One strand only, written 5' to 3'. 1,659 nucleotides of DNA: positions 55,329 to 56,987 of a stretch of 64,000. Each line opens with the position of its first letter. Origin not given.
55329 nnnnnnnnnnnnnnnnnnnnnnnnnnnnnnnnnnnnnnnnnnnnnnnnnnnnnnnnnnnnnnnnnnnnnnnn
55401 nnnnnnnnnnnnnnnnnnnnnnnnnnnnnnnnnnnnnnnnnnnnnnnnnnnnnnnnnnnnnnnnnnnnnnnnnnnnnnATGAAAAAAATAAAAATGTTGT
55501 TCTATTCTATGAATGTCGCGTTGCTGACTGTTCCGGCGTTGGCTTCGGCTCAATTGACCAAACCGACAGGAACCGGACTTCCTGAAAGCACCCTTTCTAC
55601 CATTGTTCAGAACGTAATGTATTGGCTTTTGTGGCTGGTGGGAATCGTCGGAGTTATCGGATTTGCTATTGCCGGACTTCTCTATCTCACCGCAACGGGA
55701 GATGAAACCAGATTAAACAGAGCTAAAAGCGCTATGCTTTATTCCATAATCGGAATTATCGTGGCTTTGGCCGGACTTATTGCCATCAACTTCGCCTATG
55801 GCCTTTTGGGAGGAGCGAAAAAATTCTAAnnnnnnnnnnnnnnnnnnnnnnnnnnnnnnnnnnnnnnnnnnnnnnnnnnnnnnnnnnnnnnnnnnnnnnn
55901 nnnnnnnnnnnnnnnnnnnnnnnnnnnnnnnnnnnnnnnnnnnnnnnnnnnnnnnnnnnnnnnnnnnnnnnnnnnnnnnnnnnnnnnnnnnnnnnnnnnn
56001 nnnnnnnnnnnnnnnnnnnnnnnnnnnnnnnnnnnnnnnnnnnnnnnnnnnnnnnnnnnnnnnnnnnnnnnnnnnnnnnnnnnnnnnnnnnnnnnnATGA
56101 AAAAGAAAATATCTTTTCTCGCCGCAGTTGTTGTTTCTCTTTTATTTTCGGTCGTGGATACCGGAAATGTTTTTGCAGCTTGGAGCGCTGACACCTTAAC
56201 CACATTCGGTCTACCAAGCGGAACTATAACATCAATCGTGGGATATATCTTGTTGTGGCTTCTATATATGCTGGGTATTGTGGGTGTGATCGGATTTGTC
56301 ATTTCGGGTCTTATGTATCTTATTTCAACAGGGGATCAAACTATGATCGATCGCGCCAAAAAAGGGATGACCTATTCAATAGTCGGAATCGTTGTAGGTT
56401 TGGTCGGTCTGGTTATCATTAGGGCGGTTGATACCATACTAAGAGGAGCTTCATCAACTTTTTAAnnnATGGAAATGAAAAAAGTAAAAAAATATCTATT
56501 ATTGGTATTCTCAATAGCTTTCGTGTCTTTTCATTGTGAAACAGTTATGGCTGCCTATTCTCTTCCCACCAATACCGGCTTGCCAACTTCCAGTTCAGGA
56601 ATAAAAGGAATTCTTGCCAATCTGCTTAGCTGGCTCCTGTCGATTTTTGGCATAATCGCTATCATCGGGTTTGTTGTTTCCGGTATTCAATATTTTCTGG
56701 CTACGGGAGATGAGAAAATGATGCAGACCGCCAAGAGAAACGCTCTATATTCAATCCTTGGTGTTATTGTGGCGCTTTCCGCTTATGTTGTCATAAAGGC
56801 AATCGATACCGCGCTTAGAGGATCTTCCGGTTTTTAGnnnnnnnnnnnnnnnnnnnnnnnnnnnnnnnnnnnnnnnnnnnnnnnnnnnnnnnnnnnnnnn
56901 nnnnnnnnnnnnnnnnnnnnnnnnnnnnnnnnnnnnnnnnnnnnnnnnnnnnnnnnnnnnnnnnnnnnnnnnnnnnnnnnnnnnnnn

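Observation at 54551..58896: Tandem cluster of four VirB2/TrbC-like pilin paralogs with duplicated, highly structured upstream leaders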

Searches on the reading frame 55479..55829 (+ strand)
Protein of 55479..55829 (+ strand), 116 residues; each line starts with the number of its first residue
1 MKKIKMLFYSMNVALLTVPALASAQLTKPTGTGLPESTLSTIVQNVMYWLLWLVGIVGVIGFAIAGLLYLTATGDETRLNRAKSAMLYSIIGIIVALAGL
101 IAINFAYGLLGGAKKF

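Call 3: search_protein_families(library=pfam, proteins=[window:55479-55829:+], max_evalue=0.1)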
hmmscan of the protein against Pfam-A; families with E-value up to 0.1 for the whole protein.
window:55479-55829:+ (116 aa): 3 families
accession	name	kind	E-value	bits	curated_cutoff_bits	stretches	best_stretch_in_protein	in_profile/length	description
PF18895.5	T4SS_pilin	-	7.3e-11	42.4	26.6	1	37-98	3-63/71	Type IV secretion system pilin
PF13273.12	DUF4064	-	0.042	14.5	32.1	0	6-65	19-78/102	Protein of unknown function (DUF4064)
PF19506.4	DUF6040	-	0.072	13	23.4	1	23-101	120-192/233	Family of unknown function (DUF6040)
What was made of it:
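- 55479..55829 (+): Pilin gene 2 (116 aa). PF18895 at 42.4 bits (call 3).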

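Call 17: find_encoding_contigs(protein=window:55479-55829:+, flank=10000, max_places=10)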
Protein window:55479-55829:+ (116 aa): no gene with exactly this product is on record in the collection.
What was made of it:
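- Tried and rejected: Look-up of pilin 2 by exact sequence found it not on record (call 17).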

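Call 88: search_protein_families(library=ncbifam, proteins=[window:55479-55829:+], max_evalue=0.01)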
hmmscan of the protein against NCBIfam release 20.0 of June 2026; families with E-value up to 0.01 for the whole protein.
window:55479-55829:+ (116 aa): 1 family
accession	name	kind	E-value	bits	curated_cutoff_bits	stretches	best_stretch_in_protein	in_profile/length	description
NF045849.1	ICE_MMCAP2_0565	equivalog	5.8e-06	25.9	40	1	38-108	8-78/80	Mbov_0395 family pilin-like conjugal transfer protein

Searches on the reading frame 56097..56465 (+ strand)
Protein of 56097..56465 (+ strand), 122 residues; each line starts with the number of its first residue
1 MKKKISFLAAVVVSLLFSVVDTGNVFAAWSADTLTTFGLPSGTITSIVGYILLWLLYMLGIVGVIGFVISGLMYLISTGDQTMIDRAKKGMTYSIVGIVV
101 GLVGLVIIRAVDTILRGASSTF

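Call 3: search_protein_families(library=pfam, proteins=[window:56097-56465:+], max_evalue=0.1)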
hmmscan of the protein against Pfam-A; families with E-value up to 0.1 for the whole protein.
window:56097-56465:+ (122 aa): 2 families
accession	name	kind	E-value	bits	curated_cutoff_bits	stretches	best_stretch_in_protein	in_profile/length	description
PF18895.5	T4SS_pilin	-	4.4e-06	27.1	26.6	1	43-110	4-70/71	Type IV secretion system pilin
PF02322.20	Cyt_bd_oxida_II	-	0.012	15.4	35.6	1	6-108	117-208/302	Cytochrome bd terminal oxidase subunit II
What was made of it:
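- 56097..56465 (+): Pilin gene 3 (122 aa). PF18895 at 27.1 bits, just above the cut-off (call 3).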

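Call 18: find_encoding_contigs(protein=window:56097-56465:+, flank=10000, max_places=10)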
Protein window:56097-56465:+ (122 aa): 3 contigs read that carry it; 1 place shown.
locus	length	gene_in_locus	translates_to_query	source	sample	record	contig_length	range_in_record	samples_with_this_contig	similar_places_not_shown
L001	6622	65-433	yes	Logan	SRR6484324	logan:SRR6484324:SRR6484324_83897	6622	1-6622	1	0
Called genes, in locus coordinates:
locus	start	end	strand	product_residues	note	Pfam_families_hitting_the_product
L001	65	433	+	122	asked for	PF18895:T4SS_pilin (weak)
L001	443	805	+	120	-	PF04956:TrbC (weak), PF18895:T4SS_pilin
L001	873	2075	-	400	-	-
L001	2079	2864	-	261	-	-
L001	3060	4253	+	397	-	PF13401:AAA_22 (faint), PF13173:AAA_14, PF13635:DUF4143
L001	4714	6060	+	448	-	PF08529:NusA_N, PF00575:S1, PF13184:KH_NusA_1st, PF26594:KH_NusA_2nd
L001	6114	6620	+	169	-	?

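Call 20: find_homologous_proteins(query=window:56097-56465:+)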
Query window:56097-56465:+ (122 aa): 64 proteins with E <= 0.001 among 114 candidates.
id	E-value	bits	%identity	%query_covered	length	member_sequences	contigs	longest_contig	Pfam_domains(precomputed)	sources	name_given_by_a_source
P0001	1.7e-65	236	100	100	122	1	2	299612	PF18895.6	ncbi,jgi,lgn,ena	ncbi:MAG: hypothetical protein WCV59_01265 [Parcubacteria group bacterium]|jgi:hypothetical protein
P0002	2.6e-41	158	66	100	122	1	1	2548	-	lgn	-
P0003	1.6e-37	146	73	79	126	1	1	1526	PF18895.6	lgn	-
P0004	2.5e-36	142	73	77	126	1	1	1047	PF18895.6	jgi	jgi:hypothetical protein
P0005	2.0e-35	139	62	89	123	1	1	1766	PF18895.6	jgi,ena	-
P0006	1.3e-34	137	81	66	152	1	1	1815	PF18895.6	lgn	-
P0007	3.2e-33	132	71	79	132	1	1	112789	PF18895.6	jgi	jgi:hypothetical protein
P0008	4.8e-31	125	67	77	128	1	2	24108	-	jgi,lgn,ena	-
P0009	3.2e-27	113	67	70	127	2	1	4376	PF18895.6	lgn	-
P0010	1.6e-26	111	55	96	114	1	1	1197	PF18895.6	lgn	-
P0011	2.2e-25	107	63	69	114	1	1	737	PF18895.6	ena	-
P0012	6.4e-25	105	56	86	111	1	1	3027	PF18895.6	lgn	-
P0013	1.1e-24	105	56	79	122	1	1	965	PF18895.6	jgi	jgi:hypothetical protein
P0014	1.5e-23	101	62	70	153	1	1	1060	-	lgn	-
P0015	3.4e-23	100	53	84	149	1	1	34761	PF18895.6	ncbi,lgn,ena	-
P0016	1.7e-22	98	56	77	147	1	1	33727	PF18895.6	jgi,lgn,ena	-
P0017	5.9e-21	93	53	95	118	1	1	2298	PF18895.6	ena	-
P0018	6.6e-21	92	59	67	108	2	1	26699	PF18895.6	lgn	-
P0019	1.4e-20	91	58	70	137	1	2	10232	PF18895.6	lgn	-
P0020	1.6e-20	91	44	98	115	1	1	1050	PF18895.6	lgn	-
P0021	3.3e-20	90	47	99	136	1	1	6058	PF18895.6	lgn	-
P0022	3.8e-20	90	56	70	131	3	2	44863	PF18895.6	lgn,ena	-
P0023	5.4e-20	90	55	72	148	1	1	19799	PF18895.6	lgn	-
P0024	6.4e-20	89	49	96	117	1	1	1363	PF18895.6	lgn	-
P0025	7.8e-20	89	50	84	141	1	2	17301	PF18895.6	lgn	-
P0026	1.1e-19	89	57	61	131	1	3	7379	PF18895.6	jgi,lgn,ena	jgi:hypothetical protein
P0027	2.2e-19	88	44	95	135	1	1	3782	PF18895.6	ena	-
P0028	2.3e-19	87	44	93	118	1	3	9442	PF18895.6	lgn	-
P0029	2.6e-19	87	47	100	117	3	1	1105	PF18895.6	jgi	-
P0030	3.1e-19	87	44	98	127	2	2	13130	PF18895.6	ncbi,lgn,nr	ncbi:MAG: hypothetical protein E6P95_01000 [Candidatus Moraniibacteriota bacterium]|nr:MAG: hypothet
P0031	4.2e-19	87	51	70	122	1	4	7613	PF18895.6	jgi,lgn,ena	jgi:hypothetical protein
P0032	5.5e-19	86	54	70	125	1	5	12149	PF18895.6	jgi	jgi:hypothetical protein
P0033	6.6e-19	86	45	98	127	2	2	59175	PF18895.6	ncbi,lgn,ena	-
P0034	6.8e-19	86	43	98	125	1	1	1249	PF18895.6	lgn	-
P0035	8.5e-19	86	46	98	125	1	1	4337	PF18895.6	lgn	-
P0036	8.7e-19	86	54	68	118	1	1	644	PF18895.6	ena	-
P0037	9.9e-19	85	48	78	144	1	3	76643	PF18895.6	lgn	-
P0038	1.0e-18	85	47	98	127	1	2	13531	PF18895.6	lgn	-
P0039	1.1e-18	85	43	98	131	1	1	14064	PF18895.6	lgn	-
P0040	1.5e-18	85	48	78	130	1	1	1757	PF18895.6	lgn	-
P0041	1.6e-18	85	46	98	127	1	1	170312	PF18895.6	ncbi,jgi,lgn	-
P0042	2.4e-18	84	44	98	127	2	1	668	PF18895.6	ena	-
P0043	2.5e-18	84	58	58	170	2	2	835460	PF18895.6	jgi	jgi:hypothetical protein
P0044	2.6e-18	84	41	98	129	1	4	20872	PF18895.6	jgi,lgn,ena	-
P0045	2.6e-18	84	51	70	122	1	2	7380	PF18895.6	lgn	-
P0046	3.0e-18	84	52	70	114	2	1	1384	PF18895.6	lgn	-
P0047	3.3e-18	84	45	98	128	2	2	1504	PF18895.6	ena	-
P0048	3.5e-18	84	41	98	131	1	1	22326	PF18895.6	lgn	-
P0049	3.9e-18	84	43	98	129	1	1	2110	PF18895.6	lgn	-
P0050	4.3e-18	83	42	98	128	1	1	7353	PF18895.6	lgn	-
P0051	4.4e-18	83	45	81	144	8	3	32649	PF18895.6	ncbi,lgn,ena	-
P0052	4.6e-18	83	40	98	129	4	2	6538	PF18895.6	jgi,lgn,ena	-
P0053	5.5e-18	83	55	69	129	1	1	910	PF18895.6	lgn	-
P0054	6.7e-18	83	42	98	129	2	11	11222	PF18895.6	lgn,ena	-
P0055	9.8e-18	82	43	98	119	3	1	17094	PF18895.6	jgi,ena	-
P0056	1.2e-17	82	43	98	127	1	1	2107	PF18895.6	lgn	-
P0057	1.3e-17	82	44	98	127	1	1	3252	PF18895.6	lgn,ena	-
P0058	2.3e-17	81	49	70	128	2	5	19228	PF18895.6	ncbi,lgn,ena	-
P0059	3.1e-17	81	53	68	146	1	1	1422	PF18895.6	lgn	-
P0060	3.6e-17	80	39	98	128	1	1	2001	PF18895.6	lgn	-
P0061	2.7e-16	78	39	100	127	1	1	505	PF18895.6,PF04956.19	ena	-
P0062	3.8e-16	77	40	98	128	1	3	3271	PF18895.6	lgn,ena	-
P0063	2.6e-14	71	40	93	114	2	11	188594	PF18895.6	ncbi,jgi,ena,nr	ncbi:MAG: hypothetical protein UR66_C0009G0103 [Candidatus Moranbacteria bacterium GW2011_GWE1_35_17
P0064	3.4e-14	71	46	95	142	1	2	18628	PF18895.6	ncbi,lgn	ncbi:MAG: hypothetical protein WAV73_03115 [Candidatus Moraniibacteriota bacterium]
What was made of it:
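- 56097..56465 (+): It is identical to NCBI MAG protein WCV59_01265, Parcubacteria group bacterium (call 20).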

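Call 21: find_encoding_contigs(protein=P0007, flank=6000, max_places=3)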
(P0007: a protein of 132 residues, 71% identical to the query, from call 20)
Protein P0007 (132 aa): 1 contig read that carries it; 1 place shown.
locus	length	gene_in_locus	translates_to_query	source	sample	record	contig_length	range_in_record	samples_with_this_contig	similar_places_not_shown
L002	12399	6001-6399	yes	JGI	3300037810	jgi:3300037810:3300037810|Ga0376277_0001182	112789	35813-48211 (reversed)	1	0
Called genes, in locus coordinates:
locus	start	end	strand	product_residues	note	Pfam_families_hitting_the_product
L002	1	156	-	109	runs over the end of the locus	PF02033:RBFA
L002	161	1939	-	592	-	PF04760:IF2_N, PF00009:GTP_EFTU, PF00071:Ras (faint), PF01926:MMR_HSR1, PF22042:EF-G_D2, PF11987:IF-2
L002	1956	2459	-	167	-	PF14584:DUF4446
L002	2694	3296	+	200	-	PF01209:Ubie_methyltran, PF01728:FtsJ (weak), PF05175:MTS, PF13489:Methyltransf_23 (weak), PF13847:Methyltransf_31, PF08241:Methyltransf_11, PF08242:Methyltransf_12, PF13649:Methyltransf_25, +2 more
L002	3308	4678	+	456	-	PF01547:SBP_bac_1, PF13416:SBP_bac_8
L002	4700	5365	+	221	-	PF18895:T4SS_pilin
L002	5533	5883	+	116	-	PF18895:T4SS_pilin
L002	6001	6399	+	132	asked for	PF18895:T4SS_pilin (weak)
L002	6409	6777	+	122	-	PF18895:T4SS_pilin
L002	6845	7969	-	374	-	-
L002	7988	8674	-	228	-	-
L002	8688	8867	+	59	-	-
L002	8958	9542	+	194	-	-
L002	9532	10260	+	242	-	PF08843:AbiEii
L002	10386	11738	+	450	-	PF08529:NusA_N, PF00575:S1, PF13184:KH_NusA_1st, PF26594:KH_NusA_2nd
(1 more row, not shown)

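Call 22: find_encoding_contigs(protein=P0008, flank=6000, max_places=3)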
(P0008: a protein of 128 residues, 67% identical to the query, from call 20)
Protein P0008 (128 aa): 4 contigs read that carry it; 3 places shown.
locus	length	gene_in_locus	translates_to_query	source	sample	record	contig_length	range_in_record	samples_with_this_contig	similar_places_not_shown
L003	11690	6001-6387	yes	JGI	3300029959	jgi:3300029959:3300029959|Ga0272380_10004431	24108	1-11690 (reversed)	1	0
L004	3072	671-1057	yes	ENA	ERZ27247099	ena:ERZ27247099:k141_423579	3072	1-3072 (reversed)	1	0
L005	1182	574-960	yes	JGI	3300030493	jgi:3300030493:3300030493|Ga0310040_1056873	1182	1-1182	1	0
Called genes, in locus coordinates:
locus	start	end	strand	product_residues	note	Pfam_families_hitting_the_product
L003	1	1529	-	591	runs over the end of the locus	PF04760:IF2_N, PF00009:GTP_EFTU, PF00071:Ras (weak), PF01926:MMR_HSR1, PF22042:EF-G_D2, PF11987:IF-2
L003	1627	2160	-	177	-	PF14584:DUF4446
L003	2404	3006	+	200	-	PF01209:Ubie_methyltran, PF01728:FtsJ (weak), PF05175:MTS (weak), PF13489:Methyltransf_23 (weak), PF13847:Methyltransf_31, PF08241:Methyltransf_11, PF08242:Methyltransf_12 (weak), PF13649:Methyltransf_25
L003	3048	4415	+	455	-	PF01547:SBP_bac_1, PF13416:SBP_bac_8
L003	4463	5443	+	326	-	PF04956:TrbC (weak), PF18895:T4SS_pilin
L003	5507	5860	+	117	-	PF18895:T4SS_pilin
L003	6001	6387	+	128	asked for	-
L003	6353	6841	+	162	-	PF18895:T4SS_pilin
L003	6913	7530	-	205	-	-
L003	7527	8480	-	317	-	PF01145:Band_7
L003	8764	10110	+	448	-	PF08529:NusA_N, PF00575:S1 (weak), PF13184:KH_NusA_1st, PF26594:KH_NusA_2nd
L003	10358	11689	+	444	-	?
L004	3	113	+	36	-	?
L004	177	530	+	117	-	PF18895:T4SS_pilin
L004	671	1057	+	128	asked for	-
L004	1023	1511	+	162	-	PF18895:T4SS_pilin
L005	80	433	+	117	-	PF18895:T4SS_pilin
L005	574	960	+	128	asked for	-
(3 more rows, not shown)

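Call 23: find_encoding_contigs(protein=P0002, flank=6000, max_places=3)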
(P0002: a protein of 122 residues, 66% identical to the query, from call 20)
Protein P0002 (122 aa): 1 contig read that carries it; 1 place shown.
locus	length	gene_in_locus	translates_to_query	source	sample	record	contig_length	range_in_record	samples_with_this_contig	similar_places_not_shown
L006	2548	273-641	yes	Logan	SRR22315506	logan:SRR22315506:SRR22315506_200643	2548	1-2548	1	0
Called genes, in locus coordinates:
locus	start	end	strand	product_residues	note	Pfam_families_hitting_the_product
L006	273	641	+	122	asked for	-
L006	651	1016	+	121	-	PF04956:TrbC (faint), PF18895:T4SS_pilin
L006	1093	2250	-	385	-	-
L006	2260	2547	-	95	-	?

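Call 56: find_encoding_contigs(protein=P0006, flank=3000, max_places=2)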
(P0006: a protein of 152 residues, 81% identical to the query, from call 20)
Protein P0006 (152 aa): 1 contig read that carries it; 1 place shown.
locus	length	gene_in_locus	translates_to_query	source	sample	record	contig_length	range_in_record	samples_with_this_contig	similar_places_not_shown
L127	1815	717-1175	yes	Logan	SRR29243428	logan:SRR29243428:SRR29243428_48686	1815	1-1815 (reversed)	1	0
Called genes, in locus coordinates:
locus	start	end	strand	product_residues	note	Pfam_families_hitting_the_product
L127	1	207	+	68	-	?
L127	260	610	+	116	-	PF18895:T4SS_pilin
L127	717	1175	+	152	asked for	PF18895:T4SS_pilin (faint)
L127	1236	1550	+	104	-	PF18895:T4SS_pilin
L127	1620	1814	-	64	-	?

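Call 57: find_encoding_contigs(protein=P0003, flank=3000, max_places=2)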
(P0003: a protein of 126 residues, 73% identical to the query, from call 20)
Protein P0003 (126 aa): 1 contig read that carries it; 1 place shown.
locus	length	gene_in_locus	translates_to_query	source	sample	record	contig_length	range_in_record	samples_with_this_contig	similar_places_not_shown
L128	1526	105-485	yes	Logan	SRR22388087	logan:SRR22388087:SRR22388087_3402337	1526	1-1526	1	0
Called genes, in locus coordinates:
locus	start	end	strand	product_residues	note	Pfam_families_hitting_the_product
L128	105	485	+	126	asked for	PF18895:T4SS_pilin (weak)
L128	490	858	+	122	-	PF18895:T4SS_pilin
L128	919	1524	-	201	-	?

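Call 58: find_encoding_contigs(protein=P0009, flank=4000, max_places=2)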
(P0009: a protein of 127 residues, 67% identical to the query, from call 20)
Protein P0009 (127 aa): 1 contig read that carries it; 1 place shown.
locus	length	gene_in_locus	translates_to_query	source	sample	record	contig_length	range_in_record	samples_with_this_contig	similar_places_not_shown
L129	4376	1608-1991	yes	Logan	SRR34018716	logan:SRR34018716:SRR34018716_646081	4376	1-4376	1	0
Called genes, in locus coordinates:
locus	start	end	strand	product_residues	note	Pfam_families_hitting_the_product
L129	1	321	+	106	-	?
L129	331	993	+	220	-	PF04956:TrbC (faint), PF18895:T4SS_pilin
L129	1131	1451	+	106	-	PF18895:T4SS_pilin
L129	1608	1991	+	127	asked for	PF18895:T4SS_pilin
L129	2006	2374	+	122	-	PF04956:TrbC (weak), PF18895:T4SS_pilin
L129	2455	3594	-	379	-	-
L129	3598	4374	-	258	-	?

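Call 59: find_encoding_contigs(protein=P0005, flank=3000, max_places=2)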
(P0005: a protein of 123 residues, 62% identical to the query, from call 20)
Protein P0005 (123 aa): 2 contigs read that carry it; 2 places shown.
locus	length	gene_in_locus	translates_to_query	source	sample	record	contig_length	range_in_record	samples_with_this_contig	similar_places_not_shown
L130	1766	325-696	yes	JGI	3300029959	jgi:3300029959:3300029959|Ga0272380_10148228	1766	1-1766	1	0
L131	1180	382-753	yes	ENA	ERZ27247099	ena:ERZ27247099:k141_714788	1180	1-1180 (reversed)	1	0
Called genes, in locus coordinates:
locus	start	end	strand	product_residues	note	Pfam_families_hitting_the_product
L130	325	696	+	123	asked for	PF18895:T4SS_pilin (weak)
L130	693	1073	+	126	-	PF04956:TrbC (weak), PF18895:T4SS_pilin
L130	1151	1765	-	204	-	?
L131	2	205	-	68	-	?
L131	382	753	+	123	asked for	PF18895:T4SS_pilin (weak)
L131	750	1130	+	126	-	PF04956:TrbC (weak), PF18895:T4SS_pilin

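Call 88: search_protein_families(library=ncbifam, proteins=[window:56097-56465:+], max_evalue=0.01)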
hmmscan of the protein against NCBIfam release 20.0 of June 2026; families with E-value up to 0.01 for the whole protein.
window:56097-56465:+ (122 aa): 1 family
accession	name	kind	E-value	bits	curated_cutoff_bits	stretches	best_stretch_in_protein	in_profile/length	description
NF045849.1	ICE_MMCAP2_0565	equivalog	1.1e-05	25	40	1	42-111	7-76/80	Mbov_0395 family pilin-like conjugal transfer protein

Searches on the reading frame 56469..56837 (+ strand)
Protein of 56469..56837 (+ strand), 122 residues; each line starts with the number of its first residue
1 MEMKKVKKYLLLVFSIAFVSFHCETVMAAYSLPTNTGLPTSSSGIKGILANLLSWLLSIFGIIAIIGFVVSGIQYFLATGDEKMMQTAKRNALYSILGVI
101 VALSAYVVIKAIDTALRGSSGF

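Call 3: search_protein_families(library=pfam, proteins=[window:56469-56837:+], max_evalue=0.1)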
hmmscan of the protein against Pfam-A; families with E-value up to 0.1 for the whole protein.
window:56469-56837:+ (122 aa): 5 families
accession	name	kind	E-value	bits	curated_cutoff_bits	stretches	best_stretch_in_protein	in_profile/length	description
PF18895.5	T4SS_pilin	-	6.4e-12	45.8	26.6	1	42-112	2-71/71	Type IV secretion system pilin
PF04956.18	TrbC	-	3.6e-06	27.5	27.9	1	3-106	5-92/98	TrbC/VIRB2 pilin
PF02322.20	Cyt_bd_oxida_II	-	0.0026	17.6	35.6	1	36-108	137-207/302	Cytochrome bd terminal oxidase subunit II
PF19607.4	DUF6112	-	0.049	13.9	25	1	47-108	14-70/88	Family of unknown function (DUF6112)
PF19843.4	DUF6318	-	0.082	13.6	23.8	0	61-90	31-60/158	Family of unknown function (DUF6318)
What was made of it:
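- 56469..56837 (+): Pilin gene 4 (122 aa). PF18895 at 45.8 bits (call 3).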

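Call 88: search_protein_families(library=ncbifam, proteins=[window:56469-56837:+], max_evalue=0.01)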
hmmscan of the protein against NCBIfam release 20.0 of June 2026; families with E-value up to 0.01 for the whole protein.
window:56469-56837:+ (122 aa): 3 families
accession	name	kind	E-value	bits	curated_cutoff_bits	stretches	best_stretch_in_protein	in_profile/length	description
NF053757.1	BclibactTpBcbE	equivalog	1.7e-05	24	600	1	36-114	194-274/394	bacillibactin exporter BcbE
NF045849.1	ICE_MMCAP2_0565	equivalog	0.00075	19.1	40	1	45-112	9-76/80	Mbov_0395 family pilin-like conjugal transfer protein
NF045846.1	MSC0882_dom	subfamily_domain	0.0097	15.1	60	1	52-112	9-69/244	MSC_0882 family membrane protein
